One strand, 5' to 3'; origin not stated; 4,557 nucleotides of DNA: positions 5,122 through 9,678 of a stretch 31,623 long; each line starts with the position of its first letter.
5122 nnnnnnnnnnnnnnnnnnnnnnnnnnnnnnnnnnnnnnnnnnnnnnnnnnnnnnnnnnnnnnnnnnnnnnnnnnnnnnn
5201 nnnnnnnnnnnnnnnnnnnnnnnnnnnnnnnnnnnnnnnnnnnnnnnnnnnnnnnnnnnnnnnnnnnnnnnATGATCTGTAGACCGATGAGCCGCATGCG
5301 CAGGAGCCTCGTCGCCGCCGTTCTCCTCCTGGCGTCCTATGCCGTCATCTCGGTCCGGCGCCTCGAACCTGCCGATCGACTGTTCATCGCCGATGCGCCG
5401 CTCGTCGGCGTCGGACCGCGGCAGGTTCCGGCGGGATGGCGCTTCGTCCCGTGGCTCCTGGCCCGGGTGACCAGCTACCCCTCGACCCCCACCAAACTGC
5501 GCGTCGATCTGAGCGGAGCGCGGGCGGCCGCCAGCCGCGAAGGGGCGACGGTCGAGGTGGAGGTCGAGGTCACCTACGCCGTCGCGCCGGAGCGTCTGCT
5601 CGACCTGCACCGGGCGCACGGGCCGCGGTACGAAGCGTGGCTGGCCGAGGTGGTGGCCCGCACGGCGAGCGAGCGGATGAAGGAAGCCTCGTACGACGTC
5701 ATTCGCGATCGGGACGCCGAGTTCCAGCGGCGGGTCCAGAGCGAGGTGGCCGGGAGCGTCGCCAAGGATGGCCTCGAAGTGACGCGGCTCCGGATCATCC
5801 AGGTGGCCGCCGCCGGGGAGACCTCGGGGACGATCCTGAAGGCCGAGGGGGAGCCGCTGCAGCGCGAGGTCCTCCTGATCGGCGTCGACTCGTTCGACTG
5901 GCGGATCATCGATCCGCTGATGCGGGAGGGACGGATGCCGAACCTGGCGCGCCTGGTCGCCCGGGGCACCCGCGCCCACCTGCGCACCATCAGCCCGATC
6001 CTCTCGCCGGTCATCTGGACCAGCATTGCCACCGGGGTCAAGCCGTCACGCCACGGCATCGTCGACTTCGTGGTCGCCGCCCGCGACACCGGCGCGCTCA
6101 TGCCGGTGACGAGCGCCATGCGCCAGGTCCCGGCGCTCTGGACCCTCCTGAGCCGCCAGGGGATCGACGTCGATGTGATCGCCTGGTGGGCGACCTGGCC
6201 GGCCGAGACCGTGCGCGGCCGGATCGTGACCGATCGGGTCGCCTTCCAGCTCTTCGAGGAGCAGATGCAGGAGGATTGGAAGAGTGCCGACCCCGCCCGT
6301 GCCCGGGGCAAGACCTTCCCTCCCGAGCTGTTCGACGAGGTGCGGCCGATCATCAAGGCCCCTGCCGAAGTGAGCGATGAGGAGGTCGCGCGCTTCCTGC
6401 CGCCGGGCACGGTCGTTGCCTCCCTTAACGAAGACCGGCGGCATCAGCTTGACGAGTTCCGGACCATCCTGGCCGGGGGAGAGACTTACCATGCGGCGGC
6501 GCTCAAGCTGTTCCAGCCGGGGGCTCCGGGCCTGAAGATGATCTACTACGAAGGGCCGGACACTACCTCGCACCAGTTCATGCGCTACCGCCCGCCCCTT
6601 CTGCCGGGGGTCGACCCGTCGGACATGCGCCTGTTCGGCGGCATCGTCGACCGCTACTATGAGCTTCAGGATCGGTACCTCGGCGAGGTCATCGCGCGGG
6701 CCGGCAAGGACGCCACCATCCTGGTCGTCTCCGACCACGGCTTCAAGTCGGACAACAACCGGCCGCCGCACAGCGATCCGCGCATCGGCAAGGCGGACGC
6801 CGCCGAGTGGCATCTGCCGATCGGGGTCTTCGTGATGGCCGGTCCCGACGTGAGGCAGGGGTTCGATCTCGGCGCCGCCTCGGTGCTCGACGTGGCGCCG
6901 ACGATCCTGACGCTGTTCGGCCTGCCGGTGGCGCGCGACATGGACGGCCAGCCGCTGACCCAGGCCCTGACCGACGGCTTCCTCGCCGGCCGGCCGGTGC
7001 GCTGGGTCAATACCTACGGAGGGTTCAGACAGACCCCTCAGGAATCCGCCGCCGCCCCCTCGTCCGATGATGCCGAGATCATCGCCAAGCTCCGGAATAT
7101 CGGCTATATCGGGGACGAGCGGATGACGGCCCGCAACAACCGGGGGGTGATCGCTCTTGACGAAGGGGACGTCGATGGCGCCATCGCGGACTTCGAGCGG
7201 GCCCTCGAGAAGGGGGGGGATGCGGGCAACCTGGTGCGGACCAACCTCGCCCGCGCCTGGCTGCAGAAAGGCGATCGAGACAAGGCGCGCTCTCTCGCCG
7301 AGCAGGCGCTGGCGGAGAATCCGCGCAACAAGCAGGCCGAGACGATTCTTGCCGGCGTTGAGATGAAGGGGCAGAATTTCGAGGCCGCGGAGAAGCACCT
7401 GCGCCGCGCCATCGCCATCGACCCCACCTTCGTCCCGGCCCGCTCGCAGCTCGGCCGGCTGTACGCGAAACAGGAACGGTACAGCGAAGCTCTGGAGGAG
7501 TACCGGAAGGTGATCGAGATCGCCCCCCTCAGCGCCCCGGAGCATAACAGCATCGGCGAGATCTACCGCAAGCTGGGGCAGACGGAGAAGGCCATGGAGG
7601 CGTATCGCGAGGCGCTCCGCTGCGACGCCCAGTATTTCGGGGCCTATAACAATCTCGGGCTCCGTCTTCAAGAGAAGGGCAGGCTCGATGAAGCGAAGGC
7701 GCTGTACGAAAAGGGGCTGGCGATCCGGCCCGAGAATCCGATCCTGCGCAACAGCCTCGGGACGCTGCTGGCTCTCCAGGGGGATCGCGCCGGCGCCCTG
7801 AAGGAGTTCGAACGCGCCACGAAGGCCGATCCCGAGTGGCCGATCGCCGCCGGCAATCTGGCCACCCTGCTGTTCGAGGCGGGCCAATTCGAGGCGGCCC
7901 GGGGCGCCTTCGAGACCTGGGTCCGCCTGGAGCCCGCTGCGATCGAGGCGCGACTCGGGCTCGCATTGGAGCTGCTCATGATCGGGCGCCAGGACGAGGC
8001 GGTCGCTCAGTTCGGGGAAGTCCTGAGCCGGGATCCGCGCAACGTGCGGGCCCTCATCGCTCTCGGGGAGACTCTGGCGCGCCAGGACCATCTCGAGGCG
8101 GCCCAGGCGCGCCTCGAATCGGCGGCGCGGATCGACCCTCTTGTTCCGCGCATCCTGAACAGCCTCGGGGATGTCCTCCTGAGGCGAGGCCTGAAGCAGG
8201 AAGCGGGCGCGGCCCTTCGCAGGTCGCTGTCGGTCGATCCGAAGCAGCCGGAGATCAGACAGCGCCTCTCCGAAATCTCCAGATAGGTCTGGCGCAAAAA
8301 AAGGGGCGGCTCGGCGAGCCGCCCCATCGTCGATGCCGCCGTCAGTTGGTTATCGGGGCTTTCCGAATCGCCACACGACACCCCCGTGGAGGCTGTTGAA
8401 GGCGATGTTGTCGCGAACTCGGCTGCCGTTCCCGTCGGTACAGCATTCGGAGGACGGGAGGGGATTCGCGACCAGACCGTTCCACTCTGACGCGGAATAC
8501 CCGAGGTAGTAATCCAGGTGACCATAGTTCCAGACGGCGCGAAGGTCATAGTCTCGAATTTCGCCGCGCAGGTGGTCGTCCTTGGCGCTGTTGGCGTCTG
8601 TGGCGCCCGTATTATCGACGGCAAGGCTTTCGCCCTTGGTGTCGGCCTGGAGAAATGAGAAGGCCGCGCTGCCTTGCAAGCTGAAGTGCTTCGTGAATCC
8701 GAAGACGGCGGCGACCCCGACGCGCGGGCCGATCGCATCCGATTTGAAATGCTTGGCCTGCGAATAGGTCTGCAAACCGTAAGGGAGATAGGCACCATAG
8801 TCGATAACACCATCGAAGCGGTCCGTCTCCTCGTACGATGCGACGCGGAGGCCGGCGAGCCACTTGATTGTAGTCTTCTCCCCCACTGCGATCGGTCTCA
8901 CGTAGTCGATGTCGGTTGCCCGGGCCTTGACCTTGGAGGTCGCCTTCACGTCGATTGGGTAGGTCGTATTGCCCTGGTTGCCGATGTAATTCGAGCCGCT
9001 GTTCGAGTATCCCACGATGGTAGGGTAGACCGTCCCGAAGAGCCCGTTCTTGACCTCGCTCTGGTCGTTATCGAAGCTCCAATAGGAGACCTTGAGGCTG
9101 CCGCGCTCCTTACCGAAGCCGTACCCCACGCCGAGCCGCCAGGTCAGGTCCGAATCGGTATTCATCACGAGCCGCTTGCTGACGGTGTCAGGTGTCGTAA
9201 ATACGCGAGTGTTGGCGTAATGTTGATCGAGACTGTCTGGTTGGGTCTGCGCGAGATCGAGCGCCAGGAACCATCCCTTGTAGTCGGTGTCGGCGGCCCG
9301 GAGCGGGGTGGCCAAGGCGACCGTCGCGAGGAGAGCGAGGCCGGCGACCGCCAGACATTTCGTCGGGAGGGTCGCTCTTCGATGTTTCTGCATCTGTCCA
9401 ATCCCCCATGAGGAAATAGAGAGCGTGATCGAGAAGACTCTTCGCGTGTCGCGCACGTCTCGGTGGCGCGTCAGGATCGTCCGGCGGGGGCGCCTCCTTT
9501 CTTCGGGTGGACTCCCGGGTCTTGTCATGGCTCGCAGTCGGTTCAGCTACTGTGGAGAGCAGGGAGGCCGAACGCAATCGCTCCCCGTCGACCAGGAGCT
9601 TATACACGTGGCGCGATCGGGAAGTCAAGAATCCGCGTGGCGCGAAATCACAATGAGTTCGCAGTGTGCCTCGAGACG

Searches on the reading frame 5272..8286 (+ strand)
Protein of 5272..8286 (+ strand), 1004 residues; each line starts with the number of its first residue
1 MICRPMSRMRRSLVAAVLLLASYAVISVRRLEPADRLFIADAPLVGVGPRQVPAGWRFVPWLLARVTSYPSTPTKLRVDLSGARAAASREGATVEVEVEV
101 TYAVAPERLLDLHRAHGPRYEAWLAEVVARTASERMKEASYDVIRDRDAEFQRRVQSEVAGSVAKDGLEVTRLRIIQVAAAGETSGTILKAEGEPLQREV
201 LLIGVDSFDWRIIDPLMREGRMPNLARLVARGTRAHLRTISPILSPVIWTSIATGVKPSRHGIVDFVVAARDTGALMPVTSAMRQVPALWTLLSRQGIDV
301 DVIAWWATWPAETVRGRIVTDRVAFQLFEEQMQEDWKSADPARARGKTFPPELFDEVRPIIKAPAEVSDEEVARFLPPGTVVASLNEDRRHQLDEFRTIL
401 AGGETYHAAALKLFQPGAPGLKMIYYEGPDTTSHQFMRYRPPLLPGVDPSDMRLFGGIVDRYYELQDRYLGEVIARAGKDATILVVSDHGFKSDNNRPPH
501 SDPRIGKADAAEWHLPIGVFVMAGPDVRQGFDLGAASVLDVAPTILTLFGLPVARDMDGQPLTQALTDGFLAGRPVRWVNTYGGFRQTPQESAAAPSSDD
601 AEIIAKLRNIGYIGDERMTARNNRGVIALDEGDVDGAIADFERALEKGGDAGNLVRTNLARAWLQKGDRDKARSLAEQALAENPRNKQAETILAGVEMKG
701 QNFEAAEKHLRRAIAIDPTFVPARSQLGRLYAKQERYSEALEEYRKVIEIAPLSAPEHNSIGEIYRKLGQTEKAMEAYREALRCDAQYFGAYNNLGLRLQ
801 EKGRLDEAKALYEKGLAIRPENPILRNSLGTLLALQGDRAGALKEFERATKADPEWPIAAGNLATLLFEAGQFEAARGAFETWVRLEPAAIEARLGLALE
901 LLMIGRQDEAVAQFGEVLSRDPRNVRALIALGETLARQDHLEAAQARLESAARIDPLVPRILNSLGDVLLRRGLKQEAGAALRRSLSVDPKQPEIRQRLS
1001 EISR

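Call 5: search_protein_families(library=pfam, proteins=[window:5272-8286:+], max_evalue=0.01)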
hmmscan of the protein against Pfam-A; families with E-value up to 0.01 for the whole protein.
window:5272-8286:+ (1004 aa): 29 families (the best 25 are shown)
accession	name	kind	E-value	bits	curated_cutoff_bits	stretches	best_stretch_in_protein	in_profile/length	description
PF07719.23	TPR_2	-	1.7e-50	165.4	27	5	725-752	5-32/34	Tetratricopeptide repeat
PF00515.34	TPR_1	-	9e-44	146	27.8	4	757-785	3-31/34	Tetratricopeptide repeat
PF13181.12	TPR_8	-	4e-39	129.9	25.7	3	759-786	5-32/34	Tetratricopeptide repeat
PF13432.12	TPR_16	-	2.1e-38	130.8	32.7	6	658-718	2-62/65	Tetratricopeptide repeat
PF13414.12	TPR_11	-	3.6e-38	129.4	26.8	4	762-797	1-36/42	TPR repeat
PF14559.12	TPR_19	-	5.2e-36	123.2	25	7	628-694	1-66/68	Tetratricopeptide repeat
PF13431.12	TPR_17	-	1.3e-35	119.1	24.4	3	710-742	2-34/34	Tetratricopeptide repeat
PF13428.12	TPR_14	-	4.8e-32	107.6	23.5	2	892-933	2-43/44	Tetratricopeptide repeat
PF01663.27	Phosphodiest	-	1.2e-29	104.4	23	1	200-493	1-223/342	Type I phosphodiesterase / nucleotide pyrophosphatase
PF13424.12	TPR_12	-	1.9e-26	92.5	30.1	5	724-784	6-67/77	Tetratricopeptide repeat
PF13374.12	TPR_10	-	4.6e-23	80.9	27.5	2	791-819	4-32/42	Tetratricopeptide repeat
PF23914.1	TPR_CcmH_CycH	-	5.1e-17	62.6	42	3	865-950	58-146/158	Cytochrome c-type biogenesis protein H TPR domain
PF24575.1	TPR_Slam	-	1.9e-15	57.6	35.2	0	696-742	56-102/104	Surface lipoprotein assembly modifier, N-terminal TPR repeats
PF13371.12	TPR_9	-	1.9e-13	50.6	35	1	701-755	9-62/73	Tetratricopeptide repeat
PF13176.12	TPR_7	-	1.4e-12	47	27.9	0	725-751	3-29/36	Tetratricopeptide repeat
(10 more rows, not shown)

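Call 6: search_protein_families(library=ncbifam, proteins=[window:5272-8286:+], max_evalue=0.01)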
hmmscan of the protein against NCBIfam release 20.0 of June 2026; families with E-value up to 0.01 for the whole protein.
window:5272-8286:+ (1004 aa): 38 families (the best 25 are shown)
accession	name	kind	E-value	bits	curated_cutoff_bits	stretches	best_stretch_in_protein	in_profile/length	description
TIGR02917.1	PEP_TPR_lipo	equivalog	6.8e-46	156.6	312.2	2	802-1003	444-645/899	XrtA/PEP-CTERM system TPR-repeat protein PrsT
TIGR02521.1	type_IV_pilW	equivalog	3.8e-40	137.9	154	3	723-889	33-201/234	type IV pilus biogenesis/stability protein PilW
NF040959.1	MamA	equivalog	2.9e-33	115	200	3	623-781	42-199/204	magnetosome protein MamA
NF033762.1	social_mot_Tgl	equivalog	6e-27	94.6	225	3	656-808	34-189/252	social motility TPR repeat lipoprotein Tgl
NF033758.1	gliding_GltE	equivalog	8.2e-25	87.6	225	3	696-819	231-355/411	adventurous gliding motility TPR repeat lipoprotein GltE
NF033920.0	C39_PA2778_fam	equivalog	3e-20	72.7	150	4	733-819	168-254/255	PA2778 family cysteine peptidase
TIGR02552.1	LcrH_SycD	equivalog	2e-18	66.5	104.8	1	921-999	48-129/136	SycD/LcrH family type III secretion system chaperone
NF008757.0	PRK11788.1-5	equivalog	1.4e-16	60.7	363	3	693-836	186-329/388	lipopolysaccharide assembly protein LapB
TIGR00990.1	3a0801s09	subfamily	1.8e-16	59.9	757.25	1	591-850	303-569/615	mitochondrial import receptor subunit TOM70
NF047371.1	FlcA_CTERM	equivalog_domain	1.8e-16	59.8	300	1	727-882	405-532/646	periplasmic flagellar collar protein FlcA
TIGR00540.1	TPR_hemY_coli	hypoth_equivalog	2.5e-16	59.4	142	3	655-781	263-385/385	heme biosynthesis-associated TPR protein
TIGR03939.1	PGA_TPR_OMP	equivalog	1.9e-12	46.2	366.65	1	802-891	408-497/800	poly-beta-1,6 N-acetyl-D-glucosamine export porin PgaA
NF002725.1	PRK02603.1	equivalog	4.3e-12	46.4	143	1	735-809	49-126/173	photosystem I assembly protein Ycf3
NF047507.1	TPR_BatC_Lepto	exception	5.7e-12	45.6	175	1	753-795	94-136/214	TPR repeat-containing protein BatC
TIGR04510.1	mod_pep_cyc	subfamily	3.8e-11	42.3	400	2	699-814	410-526/814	putative peptide modification system cyclase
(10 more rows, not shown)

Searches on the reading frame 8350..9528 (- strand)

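Call 23: search_protein_families(library=pfam, proteins=[window:8350-9528:-], max_evalue=0.001)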
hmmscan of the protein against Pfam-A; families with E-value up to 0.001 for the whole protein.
window:8350-9528:- (392 aa): 1 family
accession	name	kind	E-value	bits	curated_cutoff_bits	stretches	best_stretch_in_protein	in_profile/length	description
PF05150.18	Legionella_OMP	-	4.9e-10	39.3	25.4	1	112-308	37-201/281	Legionella pneumophila major outer membrane protein precursor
